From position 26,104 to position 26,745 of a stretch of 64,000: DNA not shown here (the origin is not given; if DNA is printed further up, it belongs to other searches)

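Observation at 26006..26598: PemIK/MazEF-type toxin-antitoxin pair sitting directly after the relaxase gene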

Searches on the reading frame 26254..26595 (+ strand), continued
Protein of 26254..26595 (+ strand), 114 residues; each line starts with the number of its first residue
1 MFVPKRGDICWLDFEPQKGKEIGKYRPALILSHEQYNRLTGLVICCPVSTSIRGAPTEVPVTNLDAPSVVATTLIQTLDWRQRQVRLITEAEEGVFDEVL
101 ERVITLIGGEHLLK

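Call 22: find_encoding_contigs(protein=P0121, flank=6000, max_places=8)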
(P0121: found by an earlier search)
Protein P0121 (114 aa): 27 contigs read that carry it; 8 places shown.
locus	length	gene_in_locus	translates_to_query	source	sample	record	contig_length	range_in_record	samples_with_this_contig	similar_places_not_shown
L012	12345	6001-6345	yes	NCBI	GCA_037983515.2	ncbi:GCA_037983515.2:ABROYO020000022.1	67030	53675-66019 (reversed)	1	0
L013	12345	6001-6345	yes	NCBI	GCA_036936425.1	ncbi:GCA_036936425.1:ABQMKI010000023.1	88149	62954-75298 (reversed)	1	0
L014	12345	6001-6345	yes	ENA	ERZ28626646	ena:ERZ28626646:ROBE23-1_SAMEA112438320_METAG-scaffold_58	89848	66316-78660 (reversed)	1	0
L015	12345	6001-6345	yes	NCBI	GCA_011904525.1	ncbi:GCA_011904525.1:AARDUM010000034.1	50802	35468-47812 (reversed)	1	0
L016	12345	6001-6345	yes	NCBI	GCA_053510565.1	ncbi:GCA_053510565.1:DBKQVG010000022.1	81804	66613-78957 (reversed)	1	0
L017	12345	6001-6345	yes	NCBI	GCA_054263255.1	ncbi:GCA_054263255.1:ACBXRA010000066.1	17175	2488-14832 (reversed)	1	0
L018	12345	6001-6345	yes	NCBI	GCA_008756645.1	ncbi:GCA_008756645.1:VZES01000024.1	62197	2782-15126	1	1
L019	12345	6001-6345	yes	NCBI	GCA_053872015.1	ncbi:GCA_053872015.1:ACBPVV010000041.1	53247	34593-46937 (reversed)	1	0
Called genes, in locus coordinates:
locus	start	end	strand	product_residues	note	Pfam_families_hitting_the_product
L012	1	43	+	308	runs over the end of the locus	-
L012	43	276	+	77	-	-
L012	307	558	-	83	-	-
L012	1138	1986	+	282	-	PF13708:DUF4942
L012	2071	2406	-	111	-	-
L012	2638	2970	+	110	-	PF21983:NikA-like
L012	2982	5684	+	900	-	PF03432:Relaxase, PF22863:TraI_middle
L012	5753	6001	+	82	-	-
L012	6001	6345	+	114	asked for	PF02452:PemK_toxin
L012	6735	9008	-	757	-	-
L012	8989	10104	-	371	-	-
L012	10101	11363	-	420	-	PF23127:DotM_C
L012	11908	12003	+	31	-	-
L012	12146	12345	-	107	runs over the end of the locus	-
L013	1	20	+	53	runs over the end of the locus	PF27070:HTH_Rpn_C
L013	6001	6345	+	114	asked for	PF02452:PemK_toxin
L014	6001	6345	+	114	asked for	PF02452:PemK_toxin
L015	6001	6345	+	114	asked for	PF02452:PemK_toxin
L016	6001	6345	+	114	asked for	PF02452:PemK_toxin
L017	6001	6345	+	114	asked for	PF02452:PemK_toxin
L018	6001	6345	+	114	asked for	PF02452:PemK_toxin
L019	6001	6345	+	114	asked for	PF02452:PemK_toxin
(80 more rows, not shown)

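Call 29: search_protein_families(library=padloc, proteins=[window:26254-26595:+], max_evalue=0.01)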
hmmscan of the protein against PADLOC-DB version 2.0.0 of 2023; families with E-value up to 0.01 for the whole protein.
window:26254-26595:+ (114 aa): 0 families

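Call 38: find_related_loci(query=A1, collection=viral_contigs, flank=4000)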
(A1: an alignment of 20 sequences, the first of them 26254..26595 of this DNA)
Query A1 (114 aa) in viral_contigs; peptide patterns used: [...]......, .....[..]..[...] (x = any residue, [..] = any of these).
52 stretches matched a pattern; 20 encode a relative of the query (tblastn E <= 1e-3); 20 distinct loci.
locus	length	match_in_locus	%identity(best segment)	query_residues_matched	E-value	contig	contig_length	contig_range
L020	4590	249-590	93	1-114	2e-71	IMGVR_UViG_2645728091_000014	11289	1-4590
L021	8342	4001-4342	93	1-114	2e-71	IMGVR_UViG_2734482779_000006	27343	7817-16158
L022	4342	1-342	93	1-114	4e-71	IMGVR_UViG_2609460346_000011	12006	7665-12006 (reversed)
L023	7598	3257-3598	93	1-114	3e-71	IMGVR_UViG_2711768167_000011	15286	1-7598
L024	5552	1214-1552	80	1-113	4e-60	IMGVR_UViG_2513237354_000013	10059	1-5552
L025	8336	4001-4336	70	2-113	5e-52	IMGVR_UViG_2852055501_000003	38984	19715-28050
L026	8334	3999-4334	68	2-113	2e-51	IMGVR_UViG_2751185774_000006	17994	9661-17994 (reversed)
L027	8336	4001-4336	68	2-113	2e-51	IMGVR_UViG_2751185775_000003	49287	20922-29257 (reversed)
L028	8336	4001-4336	67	2-113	4e-50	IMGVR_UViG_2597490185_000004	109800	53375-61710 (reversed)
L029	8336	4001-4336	63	2-113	6e-49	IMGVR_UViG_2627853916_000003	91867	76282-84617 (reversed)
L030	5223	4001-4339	64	2-114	2e-48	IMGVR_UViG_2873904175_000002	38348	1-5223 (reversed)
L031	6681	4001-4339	64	2-114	2e-48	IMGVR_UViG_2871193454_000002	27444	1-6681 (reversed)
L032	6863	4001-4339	65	2-114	1e-48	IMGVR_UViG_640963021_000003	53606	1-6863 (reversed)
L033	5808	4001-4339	64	2-114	2e-48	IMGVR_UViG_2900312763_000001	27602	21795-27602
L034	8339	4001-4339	64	2-114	2e-48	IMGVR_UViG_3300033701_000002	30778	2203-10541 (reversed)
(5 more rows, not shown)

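Call 43: search_dna_similar(query=window:26254-26595:+, collection=plasmids, mode=protein, max_rows=40, rows=spread, max_evalue=1e-15)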
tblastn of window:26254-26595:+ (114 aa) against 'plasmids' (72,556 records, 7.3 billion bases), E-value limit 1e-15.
Records with a match: 404; places in all: 412; records where one place covers at least 80% of the query: 384.
Best place of each record, by identity: >=99% 15; 60-80% 32; <60% 357.
By first word of the organism name: Klebsiella 96; Escherichia 66; Leptospira 45; Vibrio 25; Acetobacter 19; Enterococcus 19; Salmonella 11; Zymomonas 9; Citrobacter 9; Acinetobacter 9; and 41 more.
By predicted mobility (MOB-suite, as given by PLSDB): conjugative 194; non-mobilizable 146; mobilizable 64.
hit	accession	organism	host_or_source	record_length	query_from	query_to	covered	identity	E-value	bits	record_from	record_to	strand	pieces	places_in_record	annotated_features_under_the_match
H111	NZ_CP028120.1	Escherichia coli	Bos taurus,feces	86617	1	114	100%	100.0%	2e-70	234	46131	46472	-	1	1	type II toxin-antitoxin system PemK/MazF family toxin | transcriptional regulator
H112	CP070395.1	Escherichia coli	food,chicken meat inner strip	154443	1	114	100%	100.0%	2e-70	234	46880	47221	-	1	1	type II toxin-antitoxin system PemK/MazF family toxin | transcriptional regulator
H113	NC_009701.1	Vibrio vulnificus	-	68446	2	114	99%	65.5%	8e-45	160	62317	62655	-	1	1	type II toxin-antitoxin system PemK/MazF family toxin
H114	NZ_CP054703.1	Vibrio alginolyticus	Penaeus monodon,cell culture,post ...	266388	2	114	99%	64.6%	2e-44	160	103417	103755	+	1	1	type II toxin-antitoxin system PemK/MazF family toxin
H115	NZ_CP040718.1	Aeromonas veronii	alligator,bacteria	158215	2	114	99%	62.8%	7e-44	158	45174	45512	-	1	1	type II toxin-antitoxin system PemK/MazF family toxin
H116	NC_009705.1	Yersinia pseudotuberculosis IP 31758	stool of a patient presenting with ...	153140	2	108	94%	43.0%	4e-21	94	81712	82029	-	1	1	mazF: endoribonuclease MazF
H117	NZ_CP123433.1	Klebsiella pneumoniae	pig feed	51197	2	108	94%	42.1%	3e-20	91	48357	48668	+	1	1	mazF: endoribonuclease MazF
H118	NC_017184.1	Zymomonas mobilis subsp. mobilis ATCC 10988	fermenting agave juice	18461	2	108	94%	41.1%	1e-21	95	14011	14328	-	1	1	mazF: endoribonuclease MazF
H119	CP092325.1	Salmonella enterica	-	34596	2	108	94%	41.1%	2e-19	89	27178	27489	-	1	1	record has no annotation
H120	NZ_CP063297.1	Salmonella enterica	Homo sapiens,stool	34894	2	108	94%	41.1%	2e-19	89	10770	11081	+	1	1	mazF: endoribonuclease MazF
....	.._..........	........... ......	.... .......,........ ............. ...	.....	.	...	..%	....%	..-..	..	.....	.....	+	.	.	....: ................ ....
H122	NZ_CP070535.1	Morganella morganii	Homo sapiens,urine (permanent catheter)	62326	2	108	94%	41.1%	2e-19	89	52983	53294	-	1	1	mazF: endoribonuclease MazF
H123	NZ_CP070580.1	Klebsiella pneumoniae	Homo sapiens,sputum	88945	2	108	94%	41.1%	2e-19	89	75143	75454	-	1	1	mazF: endoribonuclease MazF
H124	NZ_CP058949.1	Escherichia coli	-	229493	2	108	94%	41.1%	2e-19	89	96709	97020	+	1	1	mazF: endoribonuclease MazF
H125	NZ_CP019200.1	Salmonella enterica subsp. enterica serovar Muenster str. ...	Bos taurus,Fecal Sample from Dairy Farm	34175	2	108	94%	41.1%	2e-19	89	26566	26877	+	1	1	mazF: endoribonuclease MazF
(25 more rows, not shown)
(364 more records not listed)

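Call 45: search_protein_families(library=phrogs, proteins=[L006:6389-7657:-, L006:7660-8367:-, L006:8535-8765:+, L006:8819-8998:-, L006:9228-9485:-, L006:10178-11179:-, window:26254-26595:+], max_evalue=0.001)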
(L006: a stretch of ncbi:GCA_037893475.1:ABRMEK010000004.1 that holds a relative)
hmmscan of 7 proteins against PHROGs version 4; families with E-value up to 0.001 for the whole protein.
L006:6389-7657:- (422 aa): 3 families
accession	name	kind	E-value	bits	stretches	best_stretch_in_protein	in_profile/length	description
phrog_70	-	head and packaging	2.6e-77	261.3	1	118-421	31-337/345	major head protein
phrog_8979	-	unknown function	4.4e-27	96.1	1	119-263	33-178/180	-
phrog_14867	-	head and packaging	8.2e-25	87.6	1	325-419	3-97/101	major head protein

L006:7660-8367:- (235 aa): 0 families

L006:8535-8765:+ (77 aa): 0 families

L006:8819-8998:- (59 aa): 2 families
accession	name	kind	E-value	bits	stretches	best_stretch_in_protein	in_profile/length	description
phrog_603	-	transcription regulation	7.7e-10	40.1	1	3-52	68-115/227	transcriptional regulator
phrog_13080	-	unknown function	4.3e-06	27.8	1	3-43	6-44/68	-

L006:9228-9485:- (85 aa): 0 families

L006:10178-11179:- (333 aa): 7 families
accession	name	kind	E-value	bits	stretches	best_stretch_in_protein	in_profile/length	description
phrog_1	-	integration and excision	7.6e-74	251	1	7-326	121-456/611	integrase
phrog_216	-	integration and excision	2e-36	126.6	1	122-318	13-236/301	integrase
phrog_7269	-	integration and excision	1.1e-34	119.1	1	240-320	3-83/89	integrase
phrog_11531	-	integration and excision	5.2e-30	105.3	1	2-126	3-125/144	integrase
phrog_7685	-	integration and excision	3e-07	31.2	1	246-309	163-226/240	integrase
phrog_22824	-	unknown function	3.2e-07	31.3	1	1-48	2-53/57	-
phrog_35951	-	unknown function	4.3e-05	24.9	1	267-313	23-69/97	-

window:26254-26595:+ (114 aa): 1 family
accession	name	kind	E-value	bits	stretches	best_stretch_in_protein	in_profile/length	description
phrog_1936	-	moron, auxiliary metabolic gene and host takeover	1.1e-24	88.3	1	4-109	9-121/188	MazF-like growth inhibitor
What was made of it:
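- The toxin matches PHROG 1936, 'MazF-like growth inhibitor', in the moron category (call 45).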

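Call 57: search_protein_families(library=pfam, proteins=[L021:5-2134:+, L021:2197-3387:-, L025:5083-5652:+, L025:6060-6584:+, L027:5036-5653:+, L028:6081-7805:+, L028:2274-2765:-, L029:4427-5335:-, L034:1651-2952:+, L034:4554-5390:-], max_evalue=0.001)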
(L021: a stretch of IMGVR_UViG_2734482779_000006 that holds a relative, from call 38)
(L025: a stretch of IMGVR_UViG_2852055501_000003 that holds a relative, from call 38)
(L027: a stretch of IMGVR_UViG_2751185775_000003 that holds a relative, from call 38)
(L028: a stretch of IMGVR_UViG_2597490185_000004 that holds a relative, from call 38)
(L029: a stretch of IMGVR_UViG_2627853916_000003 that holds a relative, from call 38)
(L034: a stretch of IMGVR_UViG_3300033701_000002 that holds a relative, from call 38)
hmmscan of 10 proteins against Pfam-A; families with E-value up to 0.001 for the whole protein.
L021:5-2134:+ (710 aa): 2 families
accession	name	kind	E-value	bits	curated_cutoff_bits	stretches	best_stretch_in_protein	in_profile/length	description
PF09008.15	Head_binding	-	7.8e-64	213.4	24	1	1-113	1-113/113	Head binding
PF12708.12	Pect-lyase_RHGA_epim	-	2.1e-08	34.7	27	1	201-438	7-212/213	Rhamnogalacturonase A/epimerase, pectate lyase-like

L021:2197-3387:- (396 aa): 4 families
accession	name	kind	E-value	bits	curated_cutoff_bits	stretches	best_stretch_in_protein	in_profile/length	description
PF00589.27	Phage_integrase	-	3.8e-39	134.7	27.1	1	210-376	2-170/172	Phage integrase family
PF22022.2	Phage_int_M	-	4.8e-28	97.7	27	1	104-199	1-96/96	Phage integrase central domain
PF13356.12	Arm-DNA-bind_3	-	2.3e-25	89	27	1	13-97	1-82/83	Arm DNA-binding domain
PF14659.12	Phage_int_SAM_3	-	1.2e-06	29.1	22.6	1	104-154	2-52/58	Phage integrase, N-terminal SAM-like domain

L025:5083-5652:+ (190 aa): 1 family
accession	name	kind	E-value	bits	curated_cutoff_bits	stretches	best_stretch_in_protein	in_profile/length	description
PF06763.17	Minor_tail_Z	-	3.6e-64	216.5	23.9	1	5-186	2-189/190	Prophage minor tail protein Z (GPZ)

L025:6060-6584:+ (175 aa): 2 families
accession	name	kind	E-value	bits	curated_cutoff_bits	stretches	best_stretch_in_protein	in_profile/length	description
PF16461.11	Phage_TTP_12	-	1.7e-66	222.7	26.1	1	19-153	1-135/135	Lambda phage tail tube protein, TTP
PF16460.11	Phage_TTP_11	-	1.1e-06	28.9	28.4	1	11-105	3-85/154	Phage tail tube, TTP, lambda-like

L027:5036-5653:+ (206 aa): 1 family
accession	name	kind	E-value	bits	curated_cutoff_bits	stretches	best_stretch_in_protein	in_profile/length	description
PF06763.17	Minor_tail_Z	-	8.7e-61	205.5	23.9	1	21-204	1-190/190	Prophage minor tail protein Z (GPZ)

L028:6081-7805:+ (575 aa): 1 family
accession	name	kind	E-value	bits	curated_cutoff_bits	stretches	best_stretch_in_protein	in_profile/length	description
PF13708.11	DUF4942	-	2.9e-21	76.4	25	1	148-305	35-186/190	Domain of unknown function (DUF4942)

L028:2274-2765:- (163 aa): 3 families
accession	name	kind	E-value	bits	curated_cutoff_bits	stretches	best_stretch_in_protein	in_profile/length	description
PF13673.13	Acetyltransf_10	-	4.6e-08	33.5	23.6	1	92-150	54-111/128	Acetyltransferase (GNAT) domain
PF13508.13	Acetyltransf_7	-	3.5e-07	30.9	27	1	44-147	3-83/84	Acetyltransferase (GNAT) domain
PF00583.31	Acetyltransf_1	-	4.9e-05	24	20.7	1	41-146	30-116/116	Acetyltransferase (GNAT) family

L029:4427-5335:- (302 aa): 0 families

L034:1651-2952:+ (434 aa): 2 families
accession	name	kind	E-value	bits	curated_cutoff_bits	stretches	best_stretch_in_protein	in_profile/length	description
PF00589.27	Phage_integrase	-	1.4e-16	61.2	27.1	1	233-393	10-170/172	Phage integrase family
PF13356.12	Arm-DNA-bind_3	-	0.00079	19.9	27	0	24-101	2-74/83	Arm DNA-binding domain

L034:4554-5390:- (278 aa): 0 families
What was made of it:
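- Relatives at 68-70% identity sit as morons between unannotated upstream ORFs and the tail genes of lambdoid prophages (calls 38, 57).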

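Call 64: search_dna_similar(query=window:26254-26595:+, collection=phages, mode=protein, max_rows=15, max_evalue=1e-10)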
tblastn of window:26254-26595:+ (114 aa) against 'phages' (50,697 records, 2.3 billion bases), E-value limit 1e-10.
Records with a match: 21; places in all: 21; records where one place covers at least 80% of the query: 16.
Best place of each record, by identity: <60% 21.
By first word of the organism name: Streptococcus 14; Enterococcus 2; Paenibacillus 2; Listeria 2; Pantoea 1.
By host as written in the record: Streptococcus mitis 4; - 2; Listeria monocytogenes 2; Pantoea agglomerans 1; Paenibacillus larvae Pl02-27 1; Paenibacillus larvae SV21 1; Streptococcus thoraltensis DSM_12221 1; Streptococcus anginosus 1080_SANG 1; and 8 more.
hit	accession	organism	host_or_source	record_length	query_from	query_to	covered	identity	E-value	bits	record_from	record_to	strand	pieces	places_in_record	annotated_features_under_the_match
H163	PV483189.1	Pantoea phage G19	Pantoea agglomerans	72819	2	83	72%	45.1%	1e-15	77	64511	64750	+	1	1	PemK-like/MazF-like toxin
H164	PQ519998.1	Enterococcus phage IME_EF3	-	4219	2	104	90%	34.8%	5e-13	69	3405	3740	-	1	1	record has no annotation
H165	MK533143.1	Paenibacillus phage vB_PlaP_API480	Paenibacillus larvae Pl02-27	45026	3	107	92%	33.0%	4e-17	81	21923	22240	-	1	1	mRNA-degrading endonuclease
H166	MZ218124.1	Paenibacillus phage SV21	Paenibacillus larvae SV21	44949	3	107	92%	33.0%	4e-17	81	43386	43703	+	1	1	mRNA-degrading endonuclease | hypothetical protein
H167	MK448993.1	Streptococcus phage Javan616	Streptococcus thoraltensis DSM_12221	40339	2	101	88%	34.0%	1e-14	74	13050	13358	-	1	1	programmed cell death toxin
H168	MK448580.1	Streptococcus satellite phage Javan62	Streptococcus anginosus 1080_SANG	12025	2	101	88%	34.0%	6e-14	72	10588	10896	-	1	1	programmed cell death toxin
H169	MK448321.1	Streptococcus satellite phage Javan114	Streptococcus cristatus CC5A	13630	2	101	88%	34.0%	1e-13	71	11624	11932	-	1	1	programmed cell death toxin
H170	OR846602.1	Enterococcus phage Efs 1-1-1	Enterococcus faecalis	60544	2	107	93%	30.9%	9e-16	77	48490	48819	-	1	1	record has no annotation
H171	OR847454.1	Listeria phage LM 4-11-1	Listeria monocytogenes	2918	1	86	75%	37.9%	7e-17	80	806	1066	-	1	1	record has no annotation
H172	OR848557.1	Listeria phage LM 4-14-1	Listeria monocytogenes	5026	1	86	75%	37.9%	7e-17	80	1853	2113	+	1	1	record has no annotation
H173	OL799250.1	Streptococcus phage MissF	Streptococcus mitis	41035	2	101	88%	32.0%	2e-13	70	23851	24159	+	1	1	type II toxin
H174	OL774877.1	Streptococcus phage MissG1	Streptococcus mitis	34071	2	101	88%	32.0%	4e-13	69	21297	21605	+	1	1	type II toxin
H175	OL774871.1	Streptococcus phage MissB1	Streptococcus mitis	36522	2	101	88%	32.0%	4e-13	69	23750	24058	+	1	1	endoribonuclease toxin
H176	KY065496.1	Streptococcus phage IPP60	Streptococcus pneumoniae 6A/2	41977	2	101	88%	32.0%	4e-13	69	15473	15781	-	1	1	transcriptional regulator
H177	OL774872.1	Streptococcus phage MissC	Streptococcus mitis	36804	2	101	88%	32.0%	5e-13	69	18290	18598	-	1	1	endoribonuclease toxin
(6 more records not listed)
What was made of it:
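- Deposited phage genomes hold no close relative, only matches below 60% identity (call 64).
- Tried and rejected: Deposited phage genomes: only matches below 60% identity, so there is no direct phage origin (call 64).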

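Call 70: predict_structure(alignment_id=A1)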
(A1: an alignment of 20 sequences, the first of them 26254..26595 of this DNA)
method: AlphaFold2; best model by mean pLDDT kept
length: 114 residues; sequences in the alignment: 20
mean_pLDDT: 88.6   pTM: 0.83
mean pLDDT of the five models: 88.6, 87.9, 87.9, 87.5, 86.6
residues with pLDDT >= 90: 78; 70-90: 25; 50-70: 6; < 50: 5
segments of 3 or more residues with pLDDT < 50: 19-23
pLDDT, mean of each block of 10 residues (from residue 1): 93 67 70 97 94 88 93 93 91 96 92 86
secondary structure, 60 per line:
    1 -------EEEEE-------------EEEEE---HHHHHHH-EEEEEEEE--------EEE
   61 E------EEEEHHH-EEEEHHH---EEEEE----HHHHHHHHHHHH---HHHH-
elements in order: E8-12 E26-30 H34-40 E42-49 E58-61 E68-71 E76-79 E86-90 H95-106 H110-113
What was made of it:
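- On PemK/MazF toxin superfamily (Pfam PF02452): AlphaFold pLDDT 88.6, pTM 0.83 (call 70).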

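Call 72: fold_search(model_id=the predicted structure, library=pdb)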
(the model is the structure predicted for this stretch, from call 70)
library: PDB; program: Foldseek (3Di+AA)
matches with E <= 10: 242; with E <= 0.001: 133
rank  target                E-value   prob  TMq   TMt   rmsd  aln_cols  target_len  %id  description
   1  5ckd_A                4.3e-11  1.00  0.86  0.90   1.9       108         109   30  E. coli MazF E24A form III (released 2016-04-06)
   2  5ckh_B                5.4e-11  1.00  0.82  0.83   4.2       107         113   31  E. coli MazF E24A form IIb (released 2016-04-06)
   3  5ckd_B                5.7e-11  1.00  0.86  0.88   2.0       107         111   31  E. coli MazF E24A form III (released 2016-04-06)
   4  5cr2_B                8.5e-11  1.00  0.86  0.90   3.3       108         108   31  E. coli MazF in complex with single strand DNA substrate analog (released 2016-04-06)
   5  5ckb_A                1.0e-10  1.00  0.84  0.89   2.6       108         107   30  E. coli MazF form II (released 2016-04-06)
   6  5ck9_B                1.9e-10  1.00  0.83  0.91   1.6       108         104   29  E. coli MazF form I (released 2016-04-06)
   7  7d2m_B                2.0e-10  1.00  0.83  0.84   3.4       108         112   41  Crystal structure of MazF (Form-II) from Deinococcus radiodurans (released 2021-02-10)
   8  5cqx_B                2.1e-10  1.00  0.84  0.83   2.2       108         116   30  E. coli MazF mutant E24A in complex with MazE residues 68-82 form I (released 2016-04-06)
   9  5co7_A                2.3e-10  1.00  0.83  0.90   1.7       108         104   29  E. coli MazF form III (released 2016-04-06)
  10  7d28_C                2.5e-10  1.00  0.84  0.87   3.3       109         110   40  Crystal structure of MazF (Form-I) from Deinococcus radiodurans (released 2021-02-10)
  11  7d2p_C                2.7e-10  1.00  0.82  0.90   1.8       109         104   37  Crystal structure of MazE-MazF (Form-II) from Deinococcus radiodurans (released 2021-02-10)
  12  7d28_A                2.7e-10  1.00  0.83  0.86   3.2       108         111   41  Crystal structure of MazF (Form-I) from Deinococcus radiodurans (released 2021-02-10)
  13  7d2p_A                2.9e-10  1.00  0.87  0.89   1.8       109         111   40  Crystal structure of MazE-MazF (Form-II) from Deinococcus radiodurans (released 2021-02-10)
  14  5ck9_A                3.4e-10  1.00  0.85  0.91   1.8       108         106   30  E. coli MazF form I (released 2016-04-06)
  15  5cr2_C                3.6e-10  1.00  0.86  0.89   3.3       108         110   31  E. coli MazF in complex with single strand DNA substrate analog (released 2016-04-06)
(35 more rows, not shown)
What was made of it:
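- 26254..26598 (+): Toxin gene, 114 aa, a MazF-like endoribonuclease with catalytic-position residues R26 and S49. AlphaFold pLDDT 88.6, Foldseek TM 0.86 to E. coli MazF and 0.87 to D. radiodurans MazF (calls 70, 72).
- On PemK/MazF toxin superfamily (Pfam PF02452): Foldseek TM 0.86-0.87 and prob 1.00 to E. coli and D. radiodurans MazF (call 72).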
